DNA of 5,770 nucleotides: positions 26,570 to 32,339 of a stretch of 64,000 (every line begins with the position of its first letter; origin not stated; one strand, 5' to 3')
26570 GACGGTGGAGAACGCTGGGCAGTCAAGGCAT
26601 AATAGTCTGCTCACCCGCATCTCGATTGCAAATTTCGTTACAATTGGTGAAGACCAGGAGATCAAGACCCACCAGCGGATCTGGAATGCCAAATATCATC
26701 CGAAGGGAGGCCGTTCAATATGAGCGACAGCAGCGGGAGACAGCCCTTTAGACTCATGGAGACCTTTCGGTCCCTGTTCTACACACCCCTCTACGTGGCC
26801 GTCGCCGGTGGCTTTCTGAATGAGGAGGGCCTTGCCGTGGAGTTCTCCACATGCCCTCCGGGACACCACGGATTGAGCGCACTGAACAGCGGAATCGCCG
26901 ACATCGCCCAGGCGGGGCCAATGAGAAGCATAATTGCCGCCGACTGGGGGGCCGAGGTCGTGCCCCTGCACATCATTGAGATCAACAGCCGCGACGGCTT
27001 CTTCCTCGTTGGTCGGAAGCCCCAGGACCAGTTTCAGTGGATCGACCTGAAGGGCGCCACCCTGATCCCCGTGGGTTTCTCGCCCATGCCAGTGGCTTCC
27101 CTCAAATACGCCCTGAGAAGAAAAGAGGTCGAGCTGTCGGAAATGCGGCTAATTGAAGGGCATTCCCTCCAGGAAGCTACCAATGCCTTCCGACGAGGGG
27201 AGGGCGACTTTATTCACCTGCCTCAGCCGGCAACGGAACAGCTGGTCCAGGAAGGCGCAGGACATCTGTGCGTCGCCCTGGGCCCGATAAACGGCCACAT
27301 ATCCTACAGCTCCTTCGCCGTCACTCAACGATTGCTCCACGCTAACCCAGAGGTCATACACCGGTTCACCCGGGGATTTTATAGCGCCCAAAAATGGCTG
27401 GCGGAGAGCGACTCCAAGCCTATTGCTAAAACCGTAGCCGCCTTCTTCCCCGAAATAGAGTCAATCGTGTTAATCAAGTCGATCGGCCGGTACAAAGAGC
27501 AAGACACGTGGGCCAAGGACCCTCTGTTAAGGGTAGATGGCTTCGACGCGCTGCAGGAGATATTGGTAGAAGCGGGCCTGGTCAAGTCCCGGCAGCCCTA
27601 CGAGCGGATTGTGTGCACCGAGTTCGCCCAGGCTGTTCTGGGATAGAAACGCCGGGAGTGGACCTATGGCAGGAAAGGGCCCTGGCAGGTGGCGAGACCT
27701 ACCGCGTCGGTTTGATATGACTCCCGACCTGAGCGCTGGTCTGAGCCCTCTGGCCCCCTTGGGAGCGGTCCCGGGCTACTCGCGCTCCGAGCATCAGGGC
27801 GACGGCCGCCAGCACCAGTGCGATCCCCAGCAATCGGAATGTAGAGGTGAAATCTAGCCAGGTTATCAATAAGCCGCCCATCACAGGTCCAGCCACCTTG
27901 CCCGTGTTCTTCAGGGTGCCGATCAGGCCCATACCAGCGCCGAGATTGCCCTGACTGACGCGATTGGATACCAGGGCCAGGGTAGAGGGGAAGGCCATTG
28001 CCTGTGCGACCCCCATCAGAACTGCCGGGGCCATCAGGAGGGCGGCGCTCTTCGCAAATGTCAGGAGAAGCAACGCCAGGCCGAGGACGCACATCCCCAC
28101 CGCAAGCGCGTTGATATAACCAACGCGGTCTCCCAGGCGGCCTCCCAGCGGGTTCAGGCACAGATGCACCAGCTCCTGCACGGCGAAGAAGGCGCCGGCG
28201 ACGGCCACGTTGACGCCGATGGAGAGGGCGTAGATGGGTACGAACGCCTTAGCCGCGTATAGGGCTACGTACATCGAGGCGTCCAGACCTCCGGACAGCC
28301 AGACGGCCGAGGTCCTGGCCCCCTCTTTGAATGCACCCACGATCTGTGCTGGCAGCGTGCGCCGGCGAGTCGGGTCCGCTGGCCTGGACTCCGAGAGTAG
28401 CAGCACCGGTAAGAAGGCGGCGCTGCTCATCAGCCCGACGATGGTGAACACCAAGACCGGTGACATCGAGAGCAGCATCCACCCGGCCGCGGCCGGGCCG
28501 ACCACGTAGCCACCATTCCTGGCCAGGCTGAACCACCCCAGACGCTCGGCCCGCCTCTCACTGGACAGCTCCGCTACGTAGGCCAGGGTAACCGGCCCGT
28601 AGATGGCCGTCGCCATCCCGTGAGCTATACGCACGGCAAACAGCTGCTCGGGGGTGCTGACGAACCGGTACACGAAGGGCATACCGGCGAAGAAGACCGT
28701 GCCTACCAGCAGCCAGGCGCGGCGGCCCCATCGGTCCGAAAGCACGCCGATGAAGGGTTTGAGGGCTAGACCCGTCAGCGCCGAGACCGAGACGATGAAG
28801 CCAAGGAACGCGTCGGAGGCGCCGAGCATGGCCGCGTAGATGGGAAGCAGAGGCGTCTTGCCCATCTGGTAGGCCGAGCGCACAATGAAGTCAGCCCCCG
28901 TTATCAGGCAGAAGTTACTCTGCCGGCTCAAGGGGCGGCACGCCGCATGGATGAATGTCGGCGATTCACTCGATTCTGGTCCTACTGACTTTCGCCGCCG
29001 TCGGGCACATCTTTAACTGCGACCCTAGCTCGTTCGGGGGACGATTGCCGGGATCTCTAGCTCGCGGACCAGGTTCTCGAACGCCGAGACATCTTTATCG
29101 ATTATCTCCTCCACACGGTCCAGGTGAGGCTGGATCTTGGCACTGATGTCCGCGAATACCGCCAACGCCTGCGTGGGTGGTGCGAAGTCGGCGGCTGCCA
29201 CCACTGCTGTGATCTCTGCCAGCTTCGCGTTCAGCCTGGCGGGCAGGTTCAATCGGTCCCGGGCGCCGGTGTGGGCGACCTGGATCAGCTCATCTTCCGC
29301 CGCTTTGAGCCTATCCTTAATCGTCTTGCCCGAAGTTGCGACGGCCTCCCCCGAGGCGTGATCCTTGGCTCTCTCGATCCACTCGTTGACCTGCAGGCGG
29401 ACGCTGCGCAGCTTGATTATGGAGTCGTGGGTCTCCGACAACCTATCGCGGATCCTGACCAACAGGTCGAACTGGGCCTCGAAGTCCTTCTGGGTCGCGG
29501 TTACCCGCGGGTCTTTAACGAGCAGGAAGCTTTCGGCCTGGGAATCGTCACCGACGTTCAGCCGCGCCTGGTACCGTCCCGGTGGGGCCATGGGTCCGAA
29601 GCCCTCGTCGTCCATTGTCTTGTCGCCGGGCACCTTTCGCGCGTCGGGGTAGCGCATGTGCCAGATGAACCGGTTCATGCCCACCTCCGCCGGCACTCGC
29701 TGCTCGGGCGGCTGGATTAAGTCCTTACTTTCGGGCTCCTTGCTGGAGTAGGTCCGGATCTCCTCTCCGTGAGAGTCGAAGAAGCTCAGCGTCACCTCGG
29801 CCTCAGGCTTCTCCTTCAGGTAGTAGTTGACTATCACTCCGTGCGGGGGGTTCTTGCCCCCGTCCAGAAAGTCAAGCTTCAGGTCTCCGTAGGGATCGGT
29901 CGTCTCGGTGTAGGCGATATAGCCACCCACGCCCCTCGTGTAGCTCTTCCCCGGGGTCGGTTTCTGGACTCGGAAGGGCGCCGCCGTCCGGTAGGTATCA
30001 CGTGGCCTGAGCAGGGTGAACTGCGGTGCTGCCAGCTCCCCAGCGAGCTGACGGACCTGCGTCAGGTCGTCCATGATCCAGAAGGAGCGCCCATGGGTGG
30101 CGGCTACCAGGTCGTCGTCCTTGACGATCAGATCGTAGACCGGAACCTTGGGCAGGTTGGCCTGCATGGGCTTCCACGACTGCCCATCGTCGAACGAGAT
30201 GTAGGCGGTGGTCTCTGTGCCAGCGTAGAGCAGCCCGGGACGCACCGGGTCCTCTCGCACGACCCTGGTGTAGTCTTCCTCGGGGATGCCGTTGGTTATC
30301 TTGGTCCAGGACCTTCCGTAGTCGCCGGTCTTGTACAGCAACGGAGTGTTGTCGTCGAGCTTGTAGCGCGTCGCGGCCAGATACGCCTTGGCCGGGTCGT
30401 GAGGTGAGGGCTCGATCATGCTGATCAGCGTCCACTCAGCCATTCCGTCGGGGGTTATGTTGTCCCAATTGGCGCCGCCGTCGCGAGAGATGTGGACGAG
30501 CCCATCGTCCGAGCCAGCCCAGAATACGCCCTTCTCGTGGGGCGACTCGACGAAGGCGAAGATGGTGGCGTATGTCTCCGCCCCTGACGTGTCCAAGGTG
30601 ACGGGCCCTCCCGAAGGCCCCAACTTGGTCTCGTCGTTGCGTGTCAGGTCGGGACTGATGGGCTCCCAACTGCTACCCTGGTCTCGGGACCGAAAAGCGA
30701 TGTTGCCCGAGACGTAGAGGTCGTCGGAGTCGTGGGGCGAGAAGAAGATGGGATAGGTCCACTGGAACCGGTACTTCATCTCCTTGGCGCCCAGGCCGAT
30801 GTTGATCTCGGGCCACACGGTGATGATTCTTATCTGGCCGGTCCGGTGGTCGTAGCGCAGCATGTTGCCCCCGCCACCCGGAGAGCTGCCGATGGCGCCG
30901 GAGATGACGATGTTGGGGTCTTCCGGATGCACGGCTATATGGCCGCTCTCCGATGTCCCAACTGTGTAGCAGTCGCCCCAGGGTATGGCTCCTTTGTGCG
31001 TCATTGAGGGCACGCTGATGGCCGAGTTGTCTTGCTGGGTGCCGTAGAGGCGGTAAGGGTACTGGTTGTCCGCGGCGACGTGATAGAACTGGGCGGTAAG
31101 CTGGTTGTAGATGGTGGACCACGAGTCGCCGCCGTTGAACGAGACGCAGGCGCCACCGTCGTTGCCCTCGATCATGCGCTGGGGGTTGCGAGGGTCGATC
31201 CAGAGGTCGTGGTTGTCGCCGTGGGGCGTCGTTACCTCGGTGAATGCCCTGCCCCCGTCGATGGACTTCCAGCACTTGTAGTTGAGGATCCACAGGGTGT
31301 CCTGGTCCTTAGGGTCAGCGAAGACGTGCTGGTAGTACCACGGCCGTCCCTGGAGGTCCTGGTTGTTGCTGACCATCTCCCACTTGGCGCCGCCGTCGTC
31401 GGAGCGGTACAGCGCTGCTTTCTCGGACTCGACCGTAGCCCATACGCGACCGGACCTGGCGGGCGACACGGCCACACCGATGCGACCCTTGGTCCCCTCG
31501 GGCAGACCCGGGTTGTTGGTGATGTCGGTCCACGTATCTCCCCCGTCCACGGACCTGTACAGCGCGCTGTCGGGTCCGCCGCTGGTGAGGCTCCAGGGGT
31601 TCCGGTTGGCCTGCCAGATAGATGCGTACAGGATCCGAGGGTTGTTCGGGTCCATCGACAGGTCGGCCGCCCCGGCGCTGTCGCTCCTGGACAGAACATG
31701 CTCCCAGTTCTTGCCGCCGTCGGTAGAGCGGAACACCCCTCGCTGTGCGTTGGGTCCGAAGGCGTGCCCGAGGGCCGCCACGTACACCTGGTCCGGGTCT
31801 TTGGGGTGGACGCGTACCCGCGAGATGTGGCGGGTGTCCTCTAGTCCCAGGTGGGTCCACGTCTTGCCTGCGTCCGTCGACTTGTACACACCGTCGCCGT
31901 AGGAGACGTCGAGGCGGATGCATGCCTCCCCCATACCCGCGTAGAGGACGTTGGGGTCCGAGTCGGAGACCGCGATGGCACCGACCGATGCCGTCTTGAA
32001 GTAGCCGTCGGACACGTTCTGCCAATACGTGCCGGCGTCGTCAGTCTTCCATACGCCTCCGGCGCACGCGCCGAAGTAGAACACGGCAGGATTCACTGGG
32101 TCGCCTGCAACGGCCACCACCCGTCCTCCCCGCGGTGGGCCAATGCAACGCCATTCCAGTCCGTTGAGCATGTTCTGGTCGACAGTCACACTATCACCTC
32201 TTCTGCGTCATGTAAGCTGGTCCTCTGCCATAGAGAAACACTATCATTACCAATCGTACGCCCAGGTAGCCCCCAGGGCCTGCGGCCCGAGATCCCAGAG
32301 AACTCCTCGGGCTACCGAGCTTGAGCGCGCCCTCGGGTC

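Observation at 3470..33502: About 30 kb bracketed by tRNA-Leu(UAA) and a direct repeat of its 3' half that breaks at the anticodon loop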

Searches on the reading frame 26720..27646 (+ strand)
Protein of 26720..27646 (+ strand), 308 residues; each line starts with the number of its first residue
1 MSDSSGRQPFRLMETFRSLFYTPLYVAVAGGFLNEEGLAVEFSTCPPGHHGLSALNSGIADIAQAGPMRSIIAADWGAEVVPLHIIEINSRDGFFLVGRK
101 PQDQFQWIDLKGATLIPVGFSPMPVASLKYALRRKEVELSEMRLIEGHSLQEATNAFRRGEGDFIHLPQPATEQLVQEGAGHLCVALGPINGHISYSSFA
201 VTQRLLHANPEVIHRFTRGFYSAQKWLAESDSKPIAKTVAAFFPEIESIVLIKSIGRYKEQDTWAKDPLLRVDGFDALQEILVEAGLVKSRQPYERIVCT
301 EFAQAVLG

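Call 10: search_protein_families(library=pfam, proteins=[window:26720-27646:+])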
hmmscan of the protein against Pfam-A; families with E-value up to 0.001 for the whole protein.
window:26720-27646:+ (308 aa): 2 families
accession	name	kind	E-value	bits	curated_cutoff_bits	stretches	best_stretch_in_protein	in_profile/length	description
PF09084.16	NMT1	-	2.3e-10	41.2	20.5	1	22-228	5-210/216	NMT1/THI5 like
PF13379.11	NMT1_2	-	1.9e-08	34.9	24.7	1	21-234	18-245/252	NMT1-like family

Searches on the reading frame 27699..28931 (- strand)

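Call 10: search_protein_families(library=pfam, proteins=[window:27699-28931:-])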
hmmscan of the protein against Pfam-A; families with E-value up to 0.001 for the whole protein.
window:27699-28931:- (410 aa): 4 families
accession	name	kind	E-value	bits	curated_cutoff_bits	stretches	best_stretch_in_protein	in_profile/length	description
PF07690.21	MFS_1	-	5.8e-50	170.6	33.4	2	26-250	16-245/347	Major Facilitator Superfamily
PF12832.13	MFS_1_like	-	7.6e-11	42.1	25.2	1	26-366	19-372/373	MFS_1 like family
PF05977.19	MFS_3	-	2.3e-07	30.1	27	1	36-209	40-215/524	Transmembrane secretion effector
PF01306.25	LacY_symp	-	0.00015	21.1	24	1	27-188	28-193/413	LacY proton/sugar symporter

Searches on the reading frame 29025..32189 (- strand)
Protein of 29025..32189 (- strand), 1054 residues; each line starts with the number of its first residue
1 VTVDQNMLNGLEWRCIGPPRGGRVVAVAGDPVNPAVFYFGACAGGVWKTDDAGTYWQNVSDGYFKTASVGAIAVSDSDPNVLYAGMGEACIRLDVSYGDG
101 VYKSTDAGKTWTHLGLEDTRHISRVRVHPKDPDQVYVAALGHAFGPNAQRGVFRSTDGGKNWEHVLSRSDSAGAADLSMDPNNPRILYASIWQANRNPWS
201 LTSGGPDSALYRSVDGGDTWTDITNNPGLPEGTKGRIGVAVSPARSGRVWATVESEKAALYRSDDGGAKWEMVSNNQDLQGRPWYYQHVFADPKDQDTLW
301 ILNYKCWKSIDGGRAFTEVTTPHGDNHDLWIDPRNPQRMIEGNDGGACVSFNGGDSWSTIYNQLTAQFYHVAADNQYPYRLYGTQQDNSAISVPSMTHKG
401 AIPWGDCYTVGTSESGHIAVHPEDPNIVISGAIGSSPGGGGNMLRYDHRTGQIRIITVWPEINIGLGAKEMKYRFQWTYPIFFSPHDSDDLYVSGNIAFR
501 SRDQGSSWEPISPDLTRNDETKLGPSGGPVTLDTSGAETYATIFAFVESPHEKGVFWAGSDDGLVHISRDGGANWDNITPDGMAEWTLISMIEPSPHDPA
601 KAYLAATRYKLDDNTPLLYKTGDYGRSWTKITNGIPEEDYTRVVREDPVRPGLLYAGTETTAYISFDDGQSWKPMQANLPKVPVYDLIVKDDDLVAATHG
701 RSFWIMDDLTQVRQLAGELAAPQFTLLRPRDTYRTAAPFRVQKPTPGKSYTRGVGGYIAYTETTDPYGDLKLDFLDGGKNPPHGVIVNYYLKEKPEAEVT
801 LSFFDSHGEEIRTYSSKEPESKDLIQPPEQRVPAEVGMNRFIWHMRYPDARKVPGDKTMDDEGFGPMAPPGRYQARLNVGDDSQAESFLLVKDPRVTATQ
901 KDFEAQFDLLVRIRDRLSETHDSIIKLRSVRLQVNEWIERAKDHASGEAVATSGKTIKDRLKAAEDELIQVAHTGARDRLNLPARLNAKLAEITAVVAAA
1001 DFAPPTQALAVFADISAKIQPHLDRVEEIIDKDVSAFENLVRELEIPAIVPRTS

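Call 10: search_protein_families(library=pfam, proteins=[window:29025-32189:-])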
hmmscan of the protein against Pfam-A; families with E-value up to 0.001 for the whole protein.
window:29025-32189:- (1054 aa): 4 families
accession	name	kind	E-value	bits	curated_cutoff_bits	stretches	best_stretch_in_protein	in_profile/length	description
PF15902.12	Sortilin-Vps10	-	2.6e-32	112.7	33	3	101-225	3-114/446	Sortilin, neurotensin receptor 3,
PF13088.12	BNR_2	-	2.7e-10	40.5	31.4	1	498-674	84-250/277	BNR repeat-like domain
PF02012.26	BNR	-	1.3e-09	37.1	27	0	153-163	1-11/12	BNR/Asp-box repeat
PF15899.11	BNR_6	-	1.2e-05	25.4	27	0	153-165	2-14/14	BNR-Asp box repeat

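Call 49: find_encoding_contigs(protein=window:29025-32189:-, flank=10000, max_places=6)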
Protein window:29025-32189:- (1054 aa): 1 contig read that carries it; 1 place shown.
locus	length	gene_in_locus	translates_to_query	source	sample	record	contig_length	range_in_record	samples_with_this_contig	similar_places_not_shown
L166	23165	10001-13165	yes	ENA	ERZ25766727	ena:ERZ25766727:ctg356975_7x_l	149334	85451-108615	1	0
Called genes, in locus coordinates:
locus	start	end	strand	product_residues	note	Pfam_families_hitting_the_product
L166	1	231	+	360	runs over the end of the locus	PF00291:PALP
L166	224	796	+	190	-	PF01227:GTP_cyclohydroI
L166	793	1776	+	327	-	PF13480:Acetyltransf_6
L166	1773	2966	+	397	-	PF13439:Glyco_transf_4, PF13579:Glyco_trans_4_4, PF20706:GT4-conflict, PF00534:Glycos_transf_1, PF13692:Glyco_trans_1_4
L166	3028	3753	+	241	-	PF04367:DUF502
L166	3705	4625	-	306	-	PF00583:Acetyltransf_1, PF13508:Acetyltransf_7 (weak)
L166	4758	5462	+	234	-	PF02585:PIG-L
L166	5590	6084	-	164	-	PF10604:Polyketide_cyc2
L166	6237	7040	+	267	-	PF05598:DUF772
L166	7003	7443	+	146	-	-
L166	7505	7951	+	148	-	PF13751:DDE_Tnp_1_6, PF01609:DDE_Tnp_1 (weak)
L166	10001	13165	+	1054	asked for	PF02012:BNR (faint), PF25852:DUF6242_C (faint), PF13088:BNR_2 (faint), PF15902:Sortilin-Vps10, PF15899:BNR_6 (faint), PF15902:Sortilin-Vps10 (weak)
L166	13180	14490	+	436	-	PF07690:MFS_1, PF12832:MFS_1_like, PF05977:MFS_3 (faint), PF07690:MFS_1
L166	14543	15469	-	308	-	PF09084:NMT1, PF13379:NMT1_2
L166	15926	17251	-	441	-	PF13701:DDE_Tnp_1_4, PF01609:DDE_Tnp_1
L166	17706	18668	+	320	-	PF01073:3Beta_HSD, PF01370:Epimerase, PF02719:Polysacc_synt_2, PF04321:RmlD_sub_bind, PF07993:NAD_binding_4, PF08659:KR (weak), PF13460:NAD_binding_10 (weak), PF16363:GDP_Man_Dehyd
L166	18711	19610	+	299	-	PF03069:FmdA_AmdA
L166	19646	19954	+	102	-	PF02615:Ldh_2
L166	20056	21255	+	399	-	PF00070:Pyr_redox (faint), PF01266:DAO (faint), PF01494:FAD_binding_3, PF07992:Pyr_redox_2 (faint)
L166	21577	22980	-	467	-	PF01425:Amidase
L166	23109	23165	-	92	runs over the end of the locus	-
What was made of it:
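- Transposase genes lie between the core genes and the tRNA cluster in L166 (call 49).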

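Call 52: find_homologous_proteins(query=L166:4758-5462:+, max_evalue=1e-30)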
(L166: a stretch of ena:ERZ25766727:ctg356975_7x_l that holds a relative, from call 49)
Query L166:4758-5462:+ (234 aa): 2433 proteins with E <= 1e-30 among 3505 candidates; the best 120 are listed.
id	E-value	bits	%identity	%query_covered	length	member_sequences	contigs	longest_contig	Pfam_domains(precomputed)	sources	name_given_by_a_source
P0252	1.5e-155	534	99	100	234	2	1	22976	PF02585.23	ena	-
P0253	8.1e-125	433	78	100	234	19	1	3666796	PF02585.23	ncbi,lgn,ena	-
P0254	6.1e-123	427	77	100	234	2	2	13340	PF02585.23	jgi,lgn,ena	-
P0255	4.9e-122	424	65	66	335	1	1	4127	PF02585.23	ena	-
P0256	2.0e-121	422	76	100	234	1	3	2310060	PF02585.23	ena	-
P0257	8.7e-121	420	76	100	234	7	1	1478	PF02585.23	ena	-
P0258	4.2e-120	418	77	100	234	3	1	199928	PF02585.23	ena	-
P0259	5.2e-120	418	74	100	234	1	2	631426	PF02585.23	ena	-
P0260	5.5e-120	417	75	100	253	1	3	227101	PF02585.23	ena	-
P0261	3.2e-119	415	79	100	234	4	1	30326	PF02585.23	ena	-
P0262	4.3e-119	415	77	100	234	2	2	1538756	PF02585.23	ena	-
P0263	5.1e-119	414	76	100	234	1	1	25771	PF02585.23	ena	-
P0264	5.9e-119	414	74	100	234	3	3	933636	PF02585.23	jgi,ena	jgi:LmbE family N-acetylglucosaminyl deacetylase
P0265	5.8e-118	411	73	100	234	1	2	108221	PF02585.23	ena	-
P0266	7.4e-118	410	75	100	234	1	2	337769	PF02585.23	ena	-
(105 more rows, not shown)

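Call 53: find_encoding_contigs(protein=P0253, flank=10000, max_places=2)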
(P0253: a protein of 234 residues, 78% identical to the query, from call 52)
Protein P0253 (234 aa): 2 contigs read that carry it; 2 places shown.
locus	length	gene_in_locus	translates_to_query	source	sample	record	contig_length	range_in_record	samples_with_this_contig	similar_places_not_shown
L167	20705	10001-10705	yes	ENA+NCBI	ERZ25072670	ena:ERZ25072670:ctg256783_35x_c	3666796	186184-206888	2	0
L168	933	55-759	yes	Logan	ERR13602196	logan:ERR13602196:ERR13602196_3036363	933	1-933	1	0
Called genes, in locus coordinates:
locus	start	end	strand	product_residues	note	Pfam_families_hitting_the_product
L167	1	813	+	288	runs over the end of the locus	-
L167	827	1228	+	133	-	PF00436:SSB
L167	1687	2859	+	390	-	-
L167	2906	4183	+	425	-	PF03447:NAD_binding_3, PF00742:Homoserine_dh, PF01842:ACT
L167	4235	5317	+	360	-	PF00291:PALP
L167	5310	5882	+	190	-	PF01227:GTP_cyclohydroI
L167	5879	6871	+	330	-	PF13480:Acetyltransf_6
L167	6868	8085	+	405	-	PF13439:Glyco_transf_4, PF13579:Glyco_trans_4_4, PF20706:GT4-conflict, PF00534:Glycos_transf_1, PF13692:Glyco_trans_1_4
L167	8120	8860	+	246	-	PF04367:DUF502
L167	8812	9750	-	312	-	PF00583:Acetyltransf_1, PF08445:FR47 (weak)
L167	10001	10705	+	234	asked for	PF02585:PIG-L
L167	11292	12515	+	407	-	PF07969:Amidohydro_3 (weak), PF01979:Amidohydro_1, PF07969:Amidohydro_3, PF22647:EF_0837-like_N (weak)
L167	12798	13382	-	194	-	-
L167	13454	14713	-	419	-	PF02515:CoA_transf_3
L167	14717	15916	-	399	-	PF02515:CoA_transf_3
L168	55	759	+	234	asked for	PF02585:PIG-L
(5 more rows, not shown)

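Call 54: find_encoding_contigs(protein=P0262, flank=10000, max_places=2)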
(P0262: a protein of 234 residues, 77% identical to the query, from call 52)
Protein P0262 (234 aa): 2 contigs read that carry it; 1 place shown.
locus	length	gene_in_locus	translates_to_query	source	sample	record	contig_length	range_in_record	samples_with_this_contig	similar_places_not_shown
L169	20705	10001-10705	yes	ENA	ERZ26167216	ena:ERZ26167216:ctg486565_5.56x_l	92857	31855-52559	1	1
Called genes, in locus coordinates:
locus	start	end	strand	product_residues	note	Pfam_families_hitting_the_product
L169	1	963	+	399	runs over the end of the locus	-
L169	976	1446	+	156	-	PF00436:SSB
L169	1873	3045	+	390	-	PF13624:SurA_N_3 (weak)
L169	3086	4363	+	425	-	PF03447:NAD_binding_3, PF00742:Homoserine_dh, PF01842:ACT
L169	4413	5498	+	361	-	PF00291:PALP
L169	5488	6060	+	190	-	PF01227:GTP_cyclohydroI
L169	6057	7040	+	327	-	PF13480:Acetyltransf_6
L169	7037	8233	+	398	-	PF13439:Glyco_transf_4, PF13579:Glyco_trans_4_4, PF20706:GT4-conflict, PF00534:Glycos_transf_1, PF13692:Glyco_trans_1_4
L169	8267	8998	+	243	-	PF04367:DUF502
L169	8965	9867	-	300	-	PF13302:Acetyltransf_3 (faint), PF00583:Acetyltransf_1, PF13508:Acetyltransf_7 (weak)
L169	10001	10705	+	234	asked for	PF02585:PIG-L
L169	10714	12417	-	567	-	PF01979:Amidohydro_1 (faint), PF07969:Amidohydro_3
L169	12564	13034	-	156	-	-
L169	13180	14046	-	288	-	PF17827:PrmC_N, PF02475:TRM5-TYW2_MTfase (weak), PF05175:MTS, PF06325:PrmA, PF13847:Methyltransf_31, PF08241:Methyltransf_11 (faint), PF08242:Methyltransf_12 (faint), PF13649:Methyltransf_25 (faint)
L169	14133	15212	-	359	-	PF03462:PCRF, PF00472:RF-1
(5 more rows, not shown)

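Call 55: find_encoding_contigs(protein=P0256, flank=10000, max_places=2)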
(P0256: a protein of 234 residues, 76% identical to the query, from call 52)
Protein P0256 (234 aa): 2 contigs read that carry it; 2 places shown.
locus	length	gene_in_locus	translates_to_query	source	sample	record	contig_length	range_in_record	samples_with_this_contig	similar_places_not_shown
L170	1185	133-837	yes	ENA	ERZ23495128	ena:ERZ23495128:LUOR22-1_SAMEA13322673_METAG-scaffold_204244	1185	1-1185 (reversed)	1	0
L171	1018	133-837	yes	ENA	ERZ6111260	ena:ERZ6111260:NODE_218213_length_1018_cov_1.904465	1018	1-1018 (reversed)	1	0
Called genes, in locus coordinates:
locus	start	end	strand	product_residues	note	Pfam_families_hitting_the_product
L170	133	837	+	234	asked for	PF02585:PIG-L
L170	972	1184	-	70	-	?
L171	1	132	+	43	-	?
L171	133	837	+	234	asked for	PF02585:PIG-L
